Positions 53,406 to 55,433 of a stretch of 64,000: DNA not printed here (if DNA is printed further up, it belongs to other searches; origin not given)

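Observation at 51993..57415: Orphan minimal NRPS-like operon: A-PCP didomain, TPP-dependent enzyme, free-standing condensation domain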

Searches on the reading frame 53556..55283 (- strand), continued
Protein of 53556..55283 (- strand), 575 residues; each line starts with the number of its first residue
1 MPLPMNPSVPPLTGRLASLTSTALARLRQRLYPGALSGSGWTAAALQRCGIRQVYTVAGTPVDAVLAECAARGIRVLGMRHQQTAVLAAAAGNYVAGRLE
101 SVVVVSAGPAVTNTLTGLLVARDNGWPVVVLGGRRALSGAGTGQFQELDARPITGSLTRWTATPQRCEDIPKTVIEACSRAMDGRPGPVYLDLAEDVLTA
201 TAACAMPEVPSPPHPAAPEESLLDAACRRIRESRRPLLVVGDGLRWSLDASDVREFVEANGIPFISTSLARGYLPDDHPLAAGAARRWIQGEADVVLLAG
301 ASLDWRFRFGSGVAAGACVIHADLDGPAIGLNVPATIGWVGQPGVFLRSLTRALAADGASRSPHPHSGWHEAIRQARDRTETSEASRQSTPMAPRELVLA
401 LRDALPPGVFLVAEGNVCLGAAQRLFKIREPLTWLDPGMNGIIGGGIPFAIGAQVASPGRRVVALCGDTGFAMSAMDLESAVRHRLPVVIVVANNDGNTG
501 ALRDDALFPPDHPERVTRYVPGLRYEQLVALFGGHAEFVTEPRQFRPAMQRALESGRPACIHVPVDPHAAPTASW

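Call 31: search_solved_structures(query=L095:9834-10679:+)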
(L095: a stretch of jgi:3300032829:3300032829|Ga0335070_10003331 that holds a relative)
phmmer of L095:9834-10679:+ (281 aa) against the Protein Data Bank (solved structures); distinct sequences matched with E-value up to 0.001: 29.
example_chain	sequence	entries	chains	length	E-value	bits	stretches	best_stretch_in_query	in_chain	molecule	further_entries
1zlp_A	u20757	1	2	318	3.7e-37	131.2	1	10-250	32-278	petal death protein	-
3lye_A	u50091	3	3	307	9e-33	116.8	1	8-250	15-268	Oxaloacetate acetyl hydrolase | Oxaloacetate acetylhydrolase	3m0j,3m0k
3fa3_A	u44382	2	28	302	1e-32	116.6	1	7-253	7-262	2,3-dimethylmalate lyase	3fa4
4iqd_A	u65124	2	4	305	2.1e-30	109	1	7-249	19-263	Carboxyvinyl-carboxyphosphonate phosphorylmutase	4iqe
6t4v_C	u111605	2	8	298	3.1e-30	108.5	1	3-252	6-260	2-methylisocitrate lyase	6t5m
1mum_A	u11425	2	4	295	7.2e-29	104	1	6-248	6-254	2-methylisocitrate lyase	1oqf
1o5q_A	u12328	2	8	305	1.5e-28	102.9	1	6-248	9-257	Probable methylisocitrate lyase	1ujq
3eoo_A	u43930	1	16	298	4.6e-28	101.3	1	4-260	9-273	Methylisocitrate lyase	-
1xg3_A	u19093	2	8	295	1.8e-27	99.4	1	6-248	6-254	Probable methylisocitrate lyase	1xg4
9hra_A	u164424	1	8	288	1.1e-25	93.6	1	4-232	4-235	2-methylisocitrate lyase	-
9hgk_A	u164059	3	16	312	1.4e-25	93.2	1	4-232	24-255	2-methylisocitrate lyase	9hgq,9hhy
9hgo_A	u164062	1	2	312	3.6e-25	91.9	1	4-232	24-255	2-methylisocitrate lyase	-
9hhs_A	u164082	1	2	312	5e-25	91.4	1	4-232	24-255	2-methylisocitrate lyase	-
5unc_A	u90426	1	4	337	1.1e-20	77.2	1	8-256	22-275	PHOSPHOENOLPYRUVATE PHOSPHOMUTASE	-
2dua_A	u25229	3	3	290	3.8e-20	75.4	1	8-252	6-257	Phosphonopyruvate hydrolase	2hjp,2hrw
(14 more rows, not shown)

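Call 42: find_related_loci(query=A2, collection=metagenome_contigs, flank=8000)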
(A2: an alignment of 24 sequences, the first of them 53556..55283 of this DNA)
Query A2 (575 aa) in metagenome_contigs; peptide patterns used: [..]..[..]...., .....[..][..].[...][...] (x = any residue, [..] = any of these).
391 stretches matched a pattern; 111 encode a relative of the query (tblastn E <= 1e-3); the best 80 are kept; 80 distinct loci.
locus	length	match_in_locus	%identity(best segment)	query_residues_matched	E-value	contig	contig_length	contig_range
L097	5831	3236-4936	56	12-575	0e+0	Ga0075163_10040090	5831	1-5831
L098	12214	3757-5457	55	12-575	0e+0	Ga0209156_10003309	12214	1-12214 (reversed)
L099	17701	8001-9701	51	12-575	0e+0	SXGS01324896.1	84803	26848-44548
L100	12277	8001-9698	50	12-575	4e-179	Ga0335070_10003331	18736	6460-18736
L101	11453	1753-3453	51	12-575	4e-178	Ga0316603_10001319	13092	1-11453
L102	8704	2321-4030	50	6-575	2e-177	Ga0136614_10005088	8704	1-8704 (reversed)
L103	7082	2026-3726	51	12-575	8e-178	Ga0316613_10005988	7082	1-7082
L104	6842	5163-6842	50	9-566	4e-178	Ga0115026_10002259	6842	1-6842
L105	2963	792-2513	50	3-575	0e+0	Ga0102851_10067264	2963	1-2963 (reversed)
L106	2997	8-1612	52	43-575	0e+0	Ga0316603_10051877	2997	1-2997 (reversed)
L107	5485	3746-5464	49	5-575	2e-178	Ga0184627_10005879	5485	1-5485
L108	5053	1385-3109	48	4-575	9e-178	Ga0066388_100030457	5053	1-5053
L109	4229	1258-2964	49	9-575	7e-180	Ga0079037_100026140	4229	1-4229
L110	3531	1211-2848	50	31-575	1e-180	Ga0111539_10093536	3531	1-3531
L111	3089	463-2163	49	12-575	0e+0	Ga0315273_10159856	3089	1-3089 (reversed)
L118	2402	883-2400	49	12-514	5e-170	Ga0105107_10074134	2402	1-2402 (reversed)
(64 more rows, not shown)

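Call 76: predict_structure(alignment_id=A2)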
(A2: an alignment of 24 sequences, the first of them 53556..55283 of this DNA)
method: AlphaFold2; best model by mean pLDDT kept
length: 575 residues; sequences in the alignment: 24
mean_pLDDT: 84.9   pTM: 0.86
mean pLDDT of the five models: 84.9, 84.4, 84.3, 83.2, 82.0
residues with pLDDT >= 90: 282; 70-90: 205; 50-70: 76; < 50: 12
segments of 3 or more residues with pLDDT < 50: 1-5
pLDDT, mean of each block of 10 residues (from residue 1): 52 78 67 81 97 90 92 94 94 94 84 87 91 78 62 89 94 96 92 92 89 87 95 93 84 90 89 90 86 94 64 84 90 92 94 78 76 88 66 87 90 79 84 73 84 95 90 90 96 75 70 63 81 95 94 96 84 54
secondary structure, 60 per line:
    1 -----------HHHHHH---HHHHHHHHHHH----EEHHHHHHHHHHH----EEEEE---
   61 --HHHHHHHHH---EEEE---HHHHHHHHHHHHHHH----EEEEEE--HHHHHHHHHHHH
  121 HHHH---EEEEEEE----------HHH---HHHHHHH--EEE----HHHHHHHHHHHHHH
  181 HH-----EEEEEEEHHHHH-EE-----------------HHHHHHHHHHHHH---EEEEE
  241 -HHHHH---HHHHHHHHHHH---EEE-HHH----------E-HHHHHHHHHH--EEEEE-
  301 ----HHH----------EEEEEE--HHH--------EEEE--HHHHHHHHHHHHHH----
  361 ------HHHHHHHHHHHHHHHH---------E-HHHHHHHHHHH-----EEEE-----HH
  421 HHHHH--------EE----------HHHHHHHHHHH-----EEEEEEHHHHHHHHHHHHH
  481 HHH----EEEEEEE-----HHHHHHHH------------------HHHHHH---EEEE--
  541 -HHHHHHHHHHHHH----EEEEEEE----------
elements in order: H12-17 H21-31 H38-48 E53-57 H63-71 E75-78 H82-96 E101-106 H109-124 E128-134 H151-157 E160-162 H167-182 E188-194 H195-199 H220-232 E236-240 H242-246 H250-260 E264-266 H283-292 E295-299 E318-323 E337-340 H343-356 H367-382 H394-404 E410-413 H419-425 H446-456 E462-467 H468-483 E488-494 H500-507 H526-531 E535-538 H542-554 E559-565

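Call 79: fold_search(model_id=the predicted structure, library=pdb)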
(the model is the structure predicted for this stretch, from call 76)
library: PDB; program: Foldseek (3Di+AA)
matches with E <= 10: 1495; with E <= 0.001: 564
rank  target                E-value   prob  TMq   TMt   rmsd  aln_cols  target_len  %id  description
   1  8vza_C                1.1e-50  1.00  0.86  0.89   2.6       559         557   30  Crystal Structure of 2-Hydroxacyl-CoA Lyase/Synthase ApbHACS from Alphaproteobacteria bacterium in the Complex with TH (released 2024-10-02)
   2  8vza_A                1.7e-50  1.00  0.87  0.90   2.6       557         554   31  Crystal Structure of 2-Hydroxacyl-CoA Lyase/Synthase ApbHACS from Alphaproteobacteria bacterium in the Complex with TH (released 2024-10-02)
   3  8vzc_B                3.4e-50  1.00  0.87  0.90   2.6       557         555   30  Crystal Structure of 2-Hydroxyacyl-CoA Lyase/Synthse ApbHACS from Alphaproteobacteria bacterium in the Complex with TH (released 2024-10-02)
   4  8vzf_C                4.4e-50  1.00  0.87  0.90   2.6       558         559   31  Crystal Structure of 2-Hydroxyacyl-CoA Lyase/Synthase ApbHACS from Alphaproteobacteria bacterium in the Complex with T (released 2024-10-02)
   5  8vzb_B                9.4e-50  1.00  0.87  0.90   2.6       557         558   31  Crystal Structure of 2-Hydroxacyl-CoA Lyase/Synthase ApbHACS from Alphaproteobacteria bacterium in the Complex with TH (released 2024-10-02)
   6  8vzi_C                1.1e-49  1.00  0.86  0.92   3.0       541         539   31  Crystal Structure of 2-Hydroxyacyl-CoA Lyase/Synthase CcHACS from Conidiobolus coronatus in the Complex with THDP and  (released 2024-10-02)
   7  8vzf_A                1.3e-49  1.00  0.87  0.90   2.6       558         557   31  Crystal Structure of 2-Hydroxyacyl-CoA Lyase/Synthase ApbHACS from Alphaproteobacteria bacterium in the Complex with T (released 2024-10-02)
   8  8vza_B                1.3e-49  1.00  0.87  0.90   2.8       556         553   31  Crystal Structure of 2-Hydroxacyl-CoA Lyase/Synthase ApbHACS from Alphaproteobacteria bacterium in the Complex with TH (released 2024-10-02)
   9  8vzi_D                2.6e-49  1.00  0.85  0.91   3.1       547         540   31  Crystal Structure of 2-Hydroxyacyl-CoA Lyase/Synthase CcHACS from Conidiobolus coronatus in the Complex with THDP and  (released 2024-10-02)
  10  8vzc_A                3.6e-49  1.00  0.87  0.90   2.6       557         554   31  Crystal Structure of 2-Hydroxyacyl-CoA Lyase/Synthse ApbHACS from Alphaproteobacteria bacterium in the Complex with TH (released 2024-10-02)
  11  6xn8_A                5.6e-49  1.00  0.86  0.91   2.6       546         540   31  Crystal Structure of 2-hydroxyacyl CoA lyase (HACL) from Rhodospirillales bacterium URHD0017 (released 2021-07-07)
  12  6xn8_B                6.6e-49  1.00  0.86  0.91   2.6       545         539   31  Crystal Structure of 2-hydroxyacyl CoA lyase (HACL) from Rhodospirillales bacterium URHD0017 (released 2021-07-07)
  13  8vzi_A                7.4e-49  1.00  0.86  0.92   3.0       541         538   31  Crystal Structure of 2-Hydroxyacyl-CoA Lyase/Synthase CcHACS from Conidiobolus coronatus in the Complex with THDP and  (released 2024-10-02)
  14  8vzj_B                2.8e-47  1.00  0.87  0.92   2.4       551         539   28  Crystal Structure of 2-Hydroxyacyl-CoA Lyase/Synthase DhcHACS from Dehalococcoidia bacterium in the Complex with THDP  (released 2024-10-02)
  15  8vzj_A                3.5e-47  1.00  0.86  0.91   2.8       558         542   29  Crystal Structure of 2-Hydroxyacyl-CoA Lyase/Synthase DhcHACS from Dehalococcoidia bacterium in the Complex with THDP  (released 2024-10-02)
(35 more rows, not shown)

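Call 81: search_protein_families(library=pfam, proteins=[L099:2591-3877:-, L099:3877-4764:-, L099:4765-5931:-, L099:9550-9951:+, L099:10881-11663:+, L099:11845-12996:-, L099:13567-14121:-, L099:14573-15193:-], max_evalue=0.001)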
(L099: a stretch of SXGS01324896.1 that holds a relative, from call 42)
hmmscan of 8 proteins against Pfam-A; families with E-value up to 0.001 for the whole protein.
L099:2591-3877:- (428 aa): 2 families
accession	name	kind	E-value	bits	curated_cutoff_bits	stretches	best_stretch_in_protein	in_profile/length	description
PF01943.22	Polysacc_synt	-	1.3e-06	28.5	28.2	1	10-275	11-272/274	Polysaccharide biosynthesis protein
PF13440.11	Polysacc_synt_3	-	7.6e-06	25.8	23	1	25-278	2-245/293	Polysaccharide biosynthesis protein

L099:3877-4764:- (295 aa): 2 families
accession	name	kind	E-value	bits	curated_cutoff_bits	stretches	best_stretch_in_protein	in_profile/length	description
PF05050.19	Methyltransf_21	-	2.3e-15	57.6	22.7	1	99-259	1-171/173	Methyltransferase FkbM domain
PF01135.25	PCMT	-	0.00016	22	20.3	1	86-140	67-120/210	Protein-L-isoaspartate(D-aspartate) O-methyltransferase (PCMT)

L099:4765-5931:- (388 aa): 1 family
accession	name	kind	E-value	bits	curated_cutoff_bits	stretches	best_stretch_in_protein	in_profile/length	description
PF05050.19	Methyltransf_21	-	1.3e-17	64.9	22.7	1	194-362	1-172/173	Methyltransferase FkbM domain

L099:9550-9951:+ (133 aa): 0 families

L099:10881-11663:+ (260 aa): 0 families

L099:11845-12996:- (383 aa): 0 families

L099:13567-14121:- (184 aa): 0 families

L099:14573-15193:- (206 aa): 0 families
